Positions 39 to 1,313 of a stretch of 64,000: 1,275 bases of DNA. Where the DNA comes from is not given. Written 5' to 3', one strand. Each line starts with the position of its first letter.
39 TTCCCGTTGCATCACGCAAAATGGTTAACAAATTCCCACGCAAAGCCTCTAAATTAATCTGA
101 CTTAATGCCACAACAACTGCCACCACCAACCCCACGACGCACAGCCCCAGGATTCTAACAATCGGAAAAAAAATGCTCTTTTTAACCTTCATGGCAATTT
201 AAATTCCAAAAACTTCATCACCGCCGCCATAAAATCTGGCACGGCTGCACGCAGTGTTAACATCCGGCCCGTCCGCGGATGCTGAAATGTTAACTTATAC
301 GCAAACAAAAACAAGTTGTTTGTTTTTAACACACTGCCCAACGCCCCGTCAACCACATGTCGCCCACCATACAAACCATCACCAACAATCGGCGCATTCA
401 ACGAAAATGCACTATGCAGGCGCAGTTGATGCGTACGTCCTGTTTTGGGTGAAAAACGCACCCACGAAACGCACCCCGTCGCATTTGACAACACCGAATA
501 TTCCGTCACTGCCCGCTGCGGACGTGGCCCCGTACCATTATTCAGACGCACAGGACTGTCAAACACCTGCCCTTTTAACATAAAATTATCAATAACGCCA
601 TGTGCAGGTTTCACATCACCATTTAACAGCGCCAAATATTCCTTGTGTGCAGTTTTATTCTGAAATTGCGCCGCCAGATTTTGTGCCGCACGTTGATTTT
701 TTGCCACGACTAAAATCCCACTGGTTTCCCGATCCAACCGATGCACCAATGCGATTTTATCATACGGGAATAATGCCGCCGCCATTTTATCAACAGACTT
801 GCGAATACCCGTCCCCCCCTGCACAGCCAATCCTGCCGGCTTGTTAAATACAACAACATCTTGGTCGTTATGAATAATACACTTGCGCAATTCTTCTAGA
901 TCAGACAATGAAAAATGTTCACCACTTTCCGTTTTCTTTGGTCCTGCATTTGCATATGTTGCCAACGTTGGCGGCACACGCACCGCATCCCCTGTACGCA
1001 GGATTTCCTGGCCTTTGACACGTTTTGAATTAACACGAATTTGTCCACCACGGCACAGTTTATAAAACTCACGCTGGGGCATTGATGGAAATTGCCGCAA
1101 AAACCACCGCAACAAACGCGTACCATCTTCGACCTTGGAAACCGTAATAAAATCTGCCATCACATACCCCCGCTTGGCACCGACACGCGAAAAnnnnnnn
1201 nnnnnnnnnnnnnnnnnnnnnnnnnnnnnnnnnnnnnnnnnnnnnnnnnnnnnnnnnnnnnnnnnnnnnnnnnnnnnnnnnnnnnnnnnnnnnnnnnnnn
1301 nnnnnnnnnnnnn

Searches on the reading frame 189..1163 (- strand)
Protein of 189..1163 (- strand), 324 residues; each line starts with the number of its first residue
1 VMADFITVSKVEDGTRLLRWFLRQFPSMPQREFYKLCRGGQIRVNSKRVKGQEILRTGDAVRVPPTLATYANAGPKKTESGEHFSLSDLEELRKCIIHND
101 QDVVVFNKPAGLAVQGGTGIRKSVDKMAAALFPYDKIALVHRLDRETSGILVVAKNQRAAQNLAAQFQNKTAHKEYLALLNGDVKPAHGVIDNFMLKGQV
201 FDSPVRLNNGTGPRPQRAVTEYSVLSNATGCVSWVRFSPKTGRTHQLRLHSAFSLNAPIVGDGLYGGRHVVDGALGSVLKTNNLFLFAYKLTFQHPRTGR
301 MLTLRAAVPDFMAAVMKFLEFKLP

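Call 54: search_protein_families(library=pfam, proteins=[window:189-1163:-], max_evalue=0.001)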
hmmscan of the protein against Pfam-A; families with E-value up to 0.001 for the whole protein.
window:189-1163:- (324 aa): 2 families
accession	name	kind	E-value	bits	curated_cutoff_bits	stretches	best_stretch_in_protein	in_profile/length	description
PF00849.27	PseudoU_synth_2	-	8.9e-30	104.4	26.8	1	102-252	1-151/152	RNA pseudouridylate synthase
PF01479.30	S4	-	0.00055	20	22.8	1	27-61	13-48/48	S4 domain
